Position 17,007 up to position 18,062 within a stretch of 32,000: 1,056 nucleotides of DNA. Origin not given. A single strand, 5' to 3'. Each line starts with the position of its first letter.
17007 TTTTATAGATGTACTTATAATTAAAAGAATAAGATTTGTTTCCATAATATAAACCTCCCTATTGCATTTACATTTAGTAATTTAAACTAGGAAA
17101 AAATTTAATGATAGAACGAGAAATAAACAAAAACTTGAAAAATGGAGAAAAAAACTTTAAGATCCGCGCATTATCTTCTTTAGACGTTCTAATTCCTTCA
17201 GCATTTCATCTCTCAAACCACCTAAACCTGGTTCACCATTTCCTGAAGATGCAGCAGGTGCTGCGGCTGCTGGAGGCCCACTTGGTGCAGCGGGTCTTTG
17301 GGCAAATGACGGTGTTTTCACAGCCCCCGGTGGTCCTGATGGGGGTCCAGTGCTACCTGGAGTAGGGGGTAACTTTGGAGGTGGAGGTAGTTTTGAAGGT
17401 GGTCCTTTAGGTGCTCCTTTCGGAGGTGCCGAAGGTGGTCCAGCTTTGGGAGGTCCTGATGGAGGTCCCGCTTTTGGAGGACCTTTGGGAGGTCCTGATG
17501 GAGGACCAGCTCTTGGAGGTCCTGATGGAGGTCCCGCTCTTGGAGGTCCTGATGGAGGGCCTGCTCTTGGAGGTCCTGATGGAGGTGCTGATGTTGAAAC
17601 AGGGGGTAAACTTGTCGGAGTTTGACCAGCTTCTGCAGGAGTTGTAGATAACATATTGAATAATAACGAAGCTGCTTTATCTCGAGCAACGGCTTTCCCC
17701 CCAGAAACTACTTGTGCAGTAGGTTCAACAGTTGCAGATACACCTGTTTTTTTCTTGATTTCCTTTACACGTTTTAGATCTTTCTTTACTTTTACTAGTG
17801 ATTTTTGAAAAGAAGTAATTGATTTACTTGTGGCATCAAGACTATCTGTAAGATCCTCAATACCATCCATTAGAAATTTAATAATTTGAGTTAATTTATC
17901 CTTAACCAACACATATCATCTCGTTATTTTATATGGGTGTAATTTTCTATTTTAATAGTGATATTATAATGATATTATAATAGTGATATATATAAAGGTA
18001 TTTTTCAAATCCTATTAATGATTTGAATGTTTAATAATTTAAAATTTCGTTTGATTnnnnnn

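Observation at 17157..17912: Coiled-coil / polyproline-repeat protein with a C-terminal LKKI amphipathic helix: possible cytoskeleton-regulator-like (WASP/VASP-flavoured) protein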

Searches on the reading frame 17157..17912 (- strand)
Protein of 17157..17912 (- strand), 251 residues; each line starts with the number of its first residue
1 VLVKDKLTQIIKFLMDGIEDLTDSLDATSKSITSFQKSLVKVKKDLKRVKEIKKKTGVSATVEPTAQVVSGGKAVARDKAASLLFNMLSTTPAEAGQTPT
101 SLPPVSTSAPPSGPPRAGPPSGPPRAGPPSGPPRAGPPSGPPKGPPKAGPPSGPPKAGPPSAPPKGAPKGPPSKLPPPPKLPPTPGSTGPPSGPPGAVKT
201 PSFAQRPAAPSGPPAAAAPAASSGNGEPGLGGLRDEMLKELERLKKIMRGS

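Call 7: search_protein_families(library=pfam, proteins=[window:17157-17912:-], max_evalue=0.01)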
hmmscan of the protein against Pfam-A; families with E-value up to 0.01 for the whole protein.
window:17157-17912:- (251 aa): 0 families

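Call 9: find_encoding_contigs(protein=window:17157-17912:-, flank=10000, max_places=6)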
Protein window:17157-17912:- (251 aa): 1 contig read that carries it; 1 place shown.
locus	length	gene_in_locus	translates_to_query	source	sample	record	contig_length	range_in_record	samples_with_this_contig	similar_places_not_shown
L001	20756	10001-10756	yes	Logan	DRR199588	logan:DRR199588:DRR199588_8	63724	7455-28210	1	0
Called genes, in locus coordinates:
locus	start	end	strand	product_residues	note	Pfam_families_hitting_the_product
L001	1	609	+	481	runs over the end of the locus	PF07690:MFS_1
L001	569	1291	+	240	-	PF13240:Zn_Ribbon_1 (weak), PF06271:RDD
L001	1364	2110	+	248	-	PF00300:His_Phos_1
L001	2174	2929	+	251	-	PF00300:His_Phos_1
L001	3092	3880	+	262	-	PF00300:His_Phos_1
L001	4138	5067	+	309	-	PF02361:CbiQ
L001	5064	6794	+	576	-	PF01078:Mg_chelatase (faint), PF02463:SMC_N, PF13175:AAA_15 (faint), PF13191:AAA_16 (faint), PF13481:AAA_25 (faint), PF00005:ABC_tran, PF00005:ABC_tran, PF13304:AAA_21 (weak), +3 more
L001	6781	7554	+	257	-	PF07155:ECF-ribofla_trS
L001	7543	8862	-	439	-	PF00709:Adenylsucc_synt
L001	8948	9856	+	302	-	PF09822:ABC_transp_aux (weak), PF23355:IFT52_GIFT, PF03345:OST48_N (weak), PF14258:DUF4350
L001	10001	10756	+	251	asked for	-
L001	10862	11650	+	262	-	-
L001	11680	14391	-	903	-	PF02384:N6_Mtase, PF20473:MmeI_Mtase, PF07669:Eco57I, PF22837:M_Eco57I_C (weak)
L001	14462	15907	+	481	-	PF00128:Alpha-amylase (weak)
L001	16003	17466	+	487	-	PF13380:CoA_binding_2, PF13607:Succ_CoA_lig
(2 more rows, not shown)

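Call 10: find_homologous_proteins(query=window:17157-17912:-, max_evalue=0.01)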
Query window:17157-17912:- (251 aa): 50 proteins with E <= 0.01 among 8000 candidates.
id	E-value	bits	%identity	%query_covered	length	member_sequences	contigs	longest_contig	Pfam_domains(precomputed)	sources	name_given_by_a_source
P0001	2.9e-117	409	81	100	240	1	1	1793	-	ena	-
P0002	7.7e-90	319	61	100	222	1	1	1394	-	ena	-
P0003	2.3e-83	298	74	100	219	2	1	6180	-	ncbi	ncbi:MAG: hypothetical protein ACTSPA_09330 [Promethearchaeota archaeon]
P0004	1.3e-43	167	55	58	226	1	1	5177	-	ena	-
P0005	7.4e-30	122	38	98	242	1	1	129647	-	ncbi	-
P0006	5.8e-27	113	43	97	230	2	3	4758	-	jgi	-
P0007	6.3e-27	113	37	98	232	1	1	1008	-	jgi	jgi:hypothetical protein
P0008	3.1e-26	110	36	99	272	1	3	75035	-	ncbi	ncbi:MAG: hypothetical protein ACTSU2_09895 [Promethearchaeota archaeon]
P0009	2.1e-25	108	46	39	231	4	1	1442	-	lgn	-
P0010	7.1e-24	103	38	98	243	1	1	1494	-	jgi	jgi:hypothetical protein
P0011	2.1e-23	101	36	98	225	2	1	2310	-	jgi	jgi:hypothetical protein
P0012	4.2e-23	100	46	21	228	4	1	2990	-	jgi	-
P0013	1.7e-22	98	40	98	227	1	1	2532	-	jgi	jgi:hypothetical protein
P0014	2.9e-22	97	41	97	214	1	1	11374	-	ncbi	-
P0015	3.1e-22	97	39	98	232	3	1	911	-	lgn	-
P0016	4.4e-22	97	41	97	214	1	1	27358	-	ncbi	-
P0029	5.8e-17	80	36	98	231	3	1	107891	-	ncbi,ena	-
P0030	7.3e-17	80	39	98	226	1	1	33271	-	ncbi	ncbi:MAG: hypothetical protein ACFFDX_02000 [Candidatus Odinarchaeota archaeon]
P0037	3.7e-13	68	32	96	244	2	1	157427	-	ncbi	ncbi:MAG: hypothetical protein ACTSRG_05550 [Candidatus Helarchaeota archaeon]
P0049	5.6e-4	37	-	-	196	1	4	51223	-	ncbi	ncbi:MAG: hypothetical protein ACFFA1_05590 [Promethearchaeota archaeon]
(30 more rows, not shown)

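Call 17: find_encoding_contigs(protein=P0005, flank=8000, max_places=2)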
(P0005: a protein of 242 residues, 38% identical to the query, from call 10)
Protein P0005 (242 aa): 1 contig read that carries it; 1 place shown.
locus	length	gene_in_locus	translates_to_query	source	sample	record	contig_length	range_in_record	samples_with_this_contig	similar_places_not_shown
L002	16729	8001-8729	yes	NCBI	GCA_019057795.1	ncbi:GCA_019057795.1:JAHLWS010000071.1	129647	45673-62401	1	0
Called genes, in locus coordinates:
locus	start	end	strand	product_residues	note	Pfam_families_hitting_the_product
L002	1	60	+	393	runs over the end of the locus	PF13183:Fer4_8, PF02754:CCG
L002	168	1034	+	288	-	PF01261:AP_endonuc_2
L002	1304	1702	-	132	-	PF00856:SET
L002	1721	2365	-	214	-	PF13580:SIS_2 (faint), PF01380:SIS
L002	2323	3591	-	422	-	PF01895:PhoU (weak), PF02080:TrkA_C (weak), PF01895:PhoU, PF02080:TrkA_C (weak)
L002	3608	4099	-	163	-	PF01769:MgtE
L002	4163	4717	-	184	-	PF01769:MgtE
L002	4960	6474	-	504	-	-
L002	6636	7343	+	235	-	PF00156:Pribosyltran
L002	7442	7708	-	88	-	-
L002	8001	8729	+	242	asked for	-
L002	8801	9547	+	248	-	PF02585:PIG-L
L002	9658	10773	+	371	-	PF00022:Actin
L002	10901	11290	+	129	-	-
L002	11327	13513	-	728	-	PF01751:Toprim, PF01131:Topoisom_bac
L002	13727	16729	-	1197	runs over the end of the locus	PF08448:PAS_4, PF00989:PAS, PF13188:PAS_8, PF08447:PAS_3, PF13426:PAS_9, PF08447:PAS_3, PF08448:PAS_4, PF13426:PAS_9, +17 more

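Call 18: find_encoding_contigs(protein=P0037, flank=8000, max_places=2)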
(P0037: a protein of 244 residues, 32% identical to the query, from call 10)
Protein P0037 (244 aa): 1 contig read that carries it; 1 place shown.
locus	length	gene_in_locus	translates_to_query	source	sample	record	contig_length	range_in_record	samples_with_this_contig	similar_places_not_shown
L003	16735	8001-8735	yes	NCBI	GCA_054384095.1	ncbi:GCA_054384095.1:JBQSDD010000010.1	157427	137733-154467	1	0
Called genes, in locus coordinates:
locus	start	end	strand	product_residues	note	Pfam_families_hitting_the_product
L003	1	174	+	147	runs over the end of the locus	PF14894:Lsm_C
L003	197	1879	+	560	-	PF00118:Cpn60_TCP1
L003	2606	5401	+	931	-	PF04997:RNA_pol_Rpb1_1, PF00623:RNA_pol_Rpb1_2, PF04983:RNA_pol_Rpb1_3, PF05000:RNA_pol_Rpb1_4, PF04998:RNA_pol_Rpb1_5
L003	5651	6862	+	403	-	PF04998:RNA_pol_Rpb1_5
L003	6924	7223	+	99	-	PF01248:Ribosomal_L7Ae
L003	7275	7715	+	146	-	PF07650:KH_2, PF13083:KH_KhpA-B (faint), PF26594:KH_NusA_2nd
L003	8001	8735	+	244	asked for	-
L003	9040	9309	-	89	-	-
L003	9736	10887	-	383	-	PF04055:Radical_SAM, PF19288:CofH_C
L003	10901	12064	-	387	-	PF04055:Radical_SAM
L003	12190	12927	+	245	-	PF01569:PAP2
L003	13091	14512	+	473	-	PF00156:Pribosyltran (faint)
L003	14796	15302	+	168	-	PF13240:Zn_Ribbon_1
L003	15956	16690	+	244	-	PF00926:DHBP_synthase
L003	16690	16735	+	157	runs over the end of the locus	PF00885:DMRL_synthase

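Call 19: find_encoding_contigs(protein=P0029, flank=8000, max_places=2)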
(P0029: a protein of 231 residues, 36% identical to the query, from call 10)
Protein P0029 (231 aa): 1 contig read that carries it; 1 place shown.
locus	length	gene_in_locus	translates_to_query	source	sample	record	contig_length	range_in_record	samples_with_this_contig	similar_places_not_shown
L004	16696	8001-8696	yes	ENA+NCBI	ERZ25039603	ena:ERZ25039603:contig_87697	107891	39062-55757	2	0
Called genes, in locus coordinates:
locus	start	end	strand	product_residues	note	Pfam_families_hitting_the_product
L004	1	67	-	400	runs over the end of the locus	-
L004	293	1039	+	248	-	PF00133:tRNA-synt_1 (weak), PF09334:tRNA-synt_1g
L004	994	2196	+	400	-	PF09334:tRNA-synt_1g, PF19303:Anticodon_3, PF08264:Anticodon_1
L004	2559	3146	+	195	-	PF00252:Ribosomal_L16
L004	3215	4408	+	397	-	PF04055:Radical_SAM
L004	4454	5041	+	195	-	PF01325:Fe_dep_repress, PF02742:Fe_dep_repr_C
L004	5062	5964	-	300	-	-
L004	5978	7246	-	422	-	-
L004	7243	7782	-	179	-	PF00025:Arf, PF00071:Ras, PF08477:Roc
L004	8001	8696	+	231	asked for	-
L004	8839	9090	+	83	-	-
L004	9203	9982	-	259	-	-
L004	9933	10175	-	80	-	PF07669:Eco57I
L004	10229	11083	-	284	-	PF02384:N6_Mtase (weak)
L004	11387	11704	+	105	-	-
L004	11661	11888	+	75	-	-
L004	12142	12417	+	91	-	-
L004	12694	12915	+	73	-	-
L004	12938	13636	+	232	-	PF14196:ATC_hydrolase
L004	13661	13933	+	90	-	-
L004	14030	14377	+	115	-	-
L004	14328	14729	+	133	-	-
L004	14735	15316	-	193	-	PF01725:Ham1p_like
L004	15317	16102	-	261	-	-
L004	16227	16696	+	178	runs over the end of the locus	-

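Call 20: find_encoding_contigs(protein=P0030, flank=8000, max_places=2)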
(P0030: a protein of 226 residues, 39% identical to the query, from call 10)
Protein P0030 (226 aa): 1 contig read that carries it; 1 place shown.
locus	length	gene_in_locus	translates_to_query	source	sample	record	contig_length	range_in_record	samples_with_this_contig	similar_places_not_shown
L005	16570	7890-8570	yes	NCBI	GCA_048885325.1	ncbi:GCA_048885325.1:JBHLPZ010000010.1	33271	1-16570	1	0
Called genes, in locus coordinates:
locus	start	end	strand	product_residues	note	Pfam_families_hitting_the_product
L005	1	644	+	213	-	PF02913:FAD-oxidase_C (faint)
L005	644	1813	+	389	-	PF13183:Fer4_8, PF02754:CCG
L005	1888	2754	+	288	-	PF01261:AP_endonuc_2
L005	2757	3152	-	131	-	PF00856:SET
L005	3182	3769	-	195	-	PF01380:SIS, PF13580:SIS_2 (weak)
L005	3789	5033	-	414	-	PF01895:PhoU (weak), PF02080:TrkA_C (weak), PF01895:PhoU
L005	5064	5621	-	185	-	PF01769:MgtE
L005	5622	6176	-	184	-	PF01769:MgtE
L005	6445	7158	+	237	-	PF00156:Pribosyltran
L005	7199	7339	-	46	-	-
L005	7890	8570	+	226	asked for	-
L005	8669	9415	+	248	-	PF02585:PIG-L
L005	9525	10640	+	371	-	PF00022:Actin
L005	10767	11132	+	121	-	-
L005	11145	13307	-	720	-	PF01751:Toprim, PF01131:Topoisom_bac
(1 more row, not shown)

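Call 21: find_encoding_contigs(protein=P0008, flank=8000, max_places=2)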
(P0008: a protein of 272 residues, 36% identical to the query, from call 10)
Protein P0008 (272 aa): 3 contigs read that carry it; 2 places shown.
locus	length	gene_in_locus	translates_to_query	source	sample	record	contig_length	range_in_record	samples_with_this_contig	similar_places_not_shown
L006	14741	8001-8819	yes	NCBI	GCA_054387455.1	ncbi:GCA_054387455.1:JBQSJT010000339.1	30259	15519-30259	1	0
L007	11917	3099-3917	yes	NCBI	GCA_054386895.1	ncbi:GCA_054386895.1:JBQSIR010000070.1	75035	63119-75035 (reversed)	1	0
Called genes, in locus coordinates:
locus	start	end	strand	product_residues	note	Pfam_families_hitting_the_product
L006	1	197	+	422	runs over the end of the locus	PF13183:Fer4_8, PF13484:Fer4_16 (faint), PF13237:Fer4_10, PF25160:LdpA_Fe-S-bd (weak), PF12838:Fer4_7 (weak), PF13187:Fer4_9, PF13534:Fer4_17, PF02754:CCG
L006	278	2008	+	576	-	PF14691:Fer4_20, PF01266:DAO, PF07992:Pyr_redox_2, PF13450:NAD_binding_8, PF13738:Pyr_redox_3, PF00037:Fer4, PF12838:Fer4_7, PF13187:Fer4_9, +13 more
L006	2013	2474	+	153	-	PF02662:FlpD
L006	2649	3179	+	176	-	PF04140:ICMT (weak), PF04191:PEMT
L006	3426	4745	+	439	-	PF03600:CitMHS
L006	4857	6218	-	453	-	-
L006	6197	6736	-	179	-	PF00025:Arf, PF00071:Ras, PF08477:Roc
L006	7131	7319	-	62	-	-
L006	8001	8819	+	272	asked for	-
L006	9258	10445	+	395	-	PF00092:VWA, PF04056:Ssl1, PF13519:VWA_2, PF13768:VWA_3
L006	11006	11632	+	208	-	PF00025:Arf (faint), PF00071:Ras, PF08477:Roc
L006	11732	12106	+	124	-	-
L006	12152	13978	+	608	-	PF00071:Ras (weak), PF04670:Gtr1_RagA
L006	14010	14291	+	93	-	-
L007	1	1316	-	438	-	?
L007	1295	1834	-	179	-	PF00025:Arf, PF00071:Ras, PF08477:Roc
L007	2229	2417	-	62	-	-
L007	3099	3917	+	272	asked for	-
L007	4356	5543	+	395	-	PF00092:VWA, PF04056:Ssl1, PF13519:VWA_2, PF13768:VWA_3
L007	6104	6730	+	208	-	PF00025:Arf (faint), PF00071:Ras, PF08477:Roc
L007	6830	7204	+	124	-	-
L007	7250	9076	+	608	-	PF00071:Ras (weak), PF04670:Gtr1_RagA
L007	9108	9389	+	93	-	-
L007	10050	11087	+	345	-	PF00005:ABC_tran, PF02463:SMC_N (faint), PF13304:AAA_21 (faint)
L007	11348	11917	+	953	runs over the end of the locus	PF12704:MacB_PCD, PF02687:FtsX, PF12704:MacB_PCD, PF02687:FtsX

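Call 22: find_encoding_contigs(protein=P0049, flank=8000, max_places=2)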
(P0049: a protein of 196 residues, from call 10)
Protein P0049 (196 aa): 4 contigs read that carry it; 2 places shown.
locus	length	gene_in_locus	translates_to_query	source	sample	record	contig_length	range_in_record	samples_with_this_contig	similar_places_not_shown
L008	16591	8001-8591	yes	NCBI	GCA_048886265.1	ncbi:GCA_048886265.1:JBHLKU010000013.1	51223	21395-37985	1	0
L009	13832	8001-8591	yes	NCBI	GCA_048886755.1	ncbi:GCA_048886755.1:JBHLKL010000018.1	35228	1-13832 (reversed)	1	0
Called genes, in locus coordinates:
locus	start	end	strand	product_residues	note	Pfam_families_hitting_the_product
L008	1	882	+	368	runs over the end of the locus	PF06419:COG6_N (faint)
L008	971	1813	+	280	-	PF13420:Acetyltransf_4 (faint), PF00583:Acetyltransf_1, PF13508:Acetyltransf_7 (weak), PF13302:Acetyltransf_3 (weak), PF00583:Acetyltransf_1, PF13673:Acetyltransf_10, PF08445:FR47, PF13508:Acetyltransf_7, +2 more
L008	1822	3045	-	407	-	PF18301:preATP-grasp_3, PF02655:ATP-grasp_3, PF02786:CPSase_L_D2, PF07478:Dala_Dala_lig_C (faint)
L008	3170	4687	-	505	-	PF02885:Glycos_trans_3N, PF00591:Glycos_transf_3, PF07831:PYNP_C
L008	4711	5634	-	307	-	PF01008:IF-2B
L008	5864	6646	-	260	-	PF19975:DO-GTPase1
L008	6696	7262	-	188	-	PF12822:ECF_trnsprt (weak)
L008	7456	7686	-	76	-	PF01998:DUF131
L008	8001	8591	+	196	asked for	-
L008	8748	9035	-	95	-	-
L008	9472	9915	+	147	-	PF13774:Longin (weak)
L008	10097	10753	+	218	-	-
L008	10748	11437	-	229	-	PF00156:Pribosyltran (weak)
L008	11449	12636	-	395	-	PF02163:Peptidase_M50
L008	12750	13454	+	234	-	PF13527:Acetyltransf_9 (faint), PF13302:Acetyltransf_3 (weak), PF00583:Acetyltransf_1, PF13673:Acetyltransf_10, PF13508:Acetyltransf_7, PF08445:FR47 (weak)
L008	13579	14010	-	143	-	-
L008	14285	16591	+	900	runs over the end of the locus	PF14890:Intein_splicing, PF14528:LAGLIDADG_3 (faint), PF04055:Radical_SAM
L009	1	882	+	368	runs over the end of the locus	PF06419:COG6_N (faint)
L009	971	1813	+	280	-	PF13420:Acetyltransf_4 (weak), PF00583:Acetyltransf_1, PF13508:Acetyltransf_7 (weak), PF13302:Acetyltransf_3 (weak), PF00583:Acetyltransf_1, PF13673:Acetyltransf_10, PF08445:FR47, PF13508:Acetyltransf_7, +2 more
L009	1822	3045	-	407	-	PF18301:preATP-grasp_3, PF02655:ATP-grasp_3, PF02786:CPSase_L_D2, PF07478:Dala_Dala_lig_C (faint)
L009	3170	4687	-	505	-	PF02885:Glycos_trans_3N, PF00591:Glycos_transf_3, PF07831:PYNP_C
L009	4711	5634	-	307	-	PF01008:IF-2B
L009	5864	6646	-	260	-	PF19975:DO-GTPase1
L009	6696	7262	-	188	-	PF12822:ECF_trnsprt (weak)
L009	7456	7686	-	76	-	PF01998:DUF131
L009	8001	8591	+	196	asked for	-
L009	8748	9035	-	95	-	-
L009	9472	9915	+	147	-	PF13774:Longin (weak)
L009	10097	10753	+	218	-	-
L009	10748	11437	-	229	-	PF00156:Pribosyltran (weak)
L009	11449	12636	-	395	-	PF02163:Peptidase_M50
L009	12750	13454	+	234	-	PF13527:Acetyltransf_9 (faint), PF13302:Acetyltransf_3 (weak), PF00583:Acetyltransf_1, PF13673:Acetyltransf_10, PF13508:Acetyltransf_7, PF08445:FR47 (weak)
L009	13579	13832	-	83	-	?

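Call 23: find_encoding_contigs(protein=P0016, flank=8000, max_places=2)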
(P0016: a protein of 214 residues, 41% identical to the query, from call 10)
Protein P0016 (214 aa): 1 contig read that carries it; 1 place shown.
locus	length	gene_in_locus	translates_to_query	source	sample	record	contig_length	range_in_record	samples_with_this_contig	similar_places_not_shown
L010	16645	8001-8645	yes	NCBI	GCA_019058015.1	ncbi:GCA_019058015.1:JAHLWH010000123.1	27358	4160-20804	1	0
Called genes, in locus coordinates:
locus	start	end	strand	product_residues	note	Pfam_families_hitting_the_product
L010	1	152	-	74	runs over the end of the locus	-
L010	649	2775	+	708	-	PF03030:H_PPase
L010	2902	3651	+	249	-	-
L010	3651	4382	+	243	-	-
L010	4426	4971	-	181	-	PF01637:ATPase_2 (weak), PF03266:NTPase_1, PF13173:AAA_14 (faint), PF00004:AAA (weak)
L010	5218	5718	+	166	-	-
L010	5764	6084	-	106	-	PF13173:AAA_14 (weak), PF03266:NTPase_1, PF13238:AAA_18 (weak)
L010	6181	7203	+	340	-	PF05448:AXE1 (faint), PF12146:Hydrolase_4, PF00561:Abhydrolase_1, PF12697:Abhydrolase_6, PF00326:Peptidase_S9 (weak)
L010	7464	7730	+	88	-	-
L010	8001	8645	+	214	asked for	-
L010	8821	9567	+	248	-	PF02585:PIG-L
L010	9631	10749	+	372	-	PF00022:Actin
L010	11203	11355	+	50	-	-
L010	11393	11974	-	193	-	-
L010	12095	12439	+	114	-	-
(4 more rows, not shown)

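Call 25: search_protein_families(library=pfam, alignment_id=A1, max_evalue=10)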
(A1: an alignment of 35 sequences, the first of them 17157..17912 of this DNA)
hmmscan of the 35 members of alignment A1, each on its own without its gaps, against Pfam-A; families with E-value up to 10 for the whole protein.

A. member 1, window:17157-17912:- (251 aa): 1 family
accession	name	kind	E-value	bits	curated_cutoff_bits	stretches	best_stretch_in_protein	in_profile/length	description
PF07889.17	DUF1664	-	0.17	12.4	34.6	1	4-52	54-102/124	Protein of unknown function (DUF1664)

B. families by the number of members that match (of 35 scanned): 39 families (the first 25 are shown)
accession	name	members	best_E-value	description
PF07889.17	DUF1664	5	0.068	Protein of unknown function (DUF1664)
PF06103.16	DUF948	4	0.075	Bacterial protein of unknown function (DUF948)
PF17111.11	PigL_N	3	0.017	Pigment biosynthesis cluster protein PigL N-terminal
PF07160.18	SKA1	3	0.056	Spindle and kinetochore-associated protein 1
PF10241.14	KxDL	2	0.0032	Uncharacterized conserved protein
PF04880.18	NUDE_C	2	0.016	NUDE protein, C-terminal conserved region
PF09728.14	Taxilin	2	0.049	Myosin-like coiled-coil protein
PF02465.23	FliD_N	2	0.052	Flagellar hook-associated protein 2 N-terminus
PF25541.1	TBCA_PH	2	0.076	PH domain-containing proteins, TBCA domain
PF09081.16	AMT4_dom_C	2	0.08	Glucan 1,4-alpha-maltotetraohydrolase, domain C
PF00015.26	MCPsignal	2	0.16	Methyl-accepting chemotaxis protein (MCP) signalling domain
PF12795.12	MscS_porin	2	0.18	Mechanosensitive ion channel porin domain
PF05388.16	Carbpep_Y_N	2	0.37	Carboxypeptidase Y pro-peptide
PF15240.11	Pro-rich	1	0.0015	Proline-rich protein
PF11653.13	VirionAssem_T7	1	0.014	Bacteriophage T7 virion assembly protein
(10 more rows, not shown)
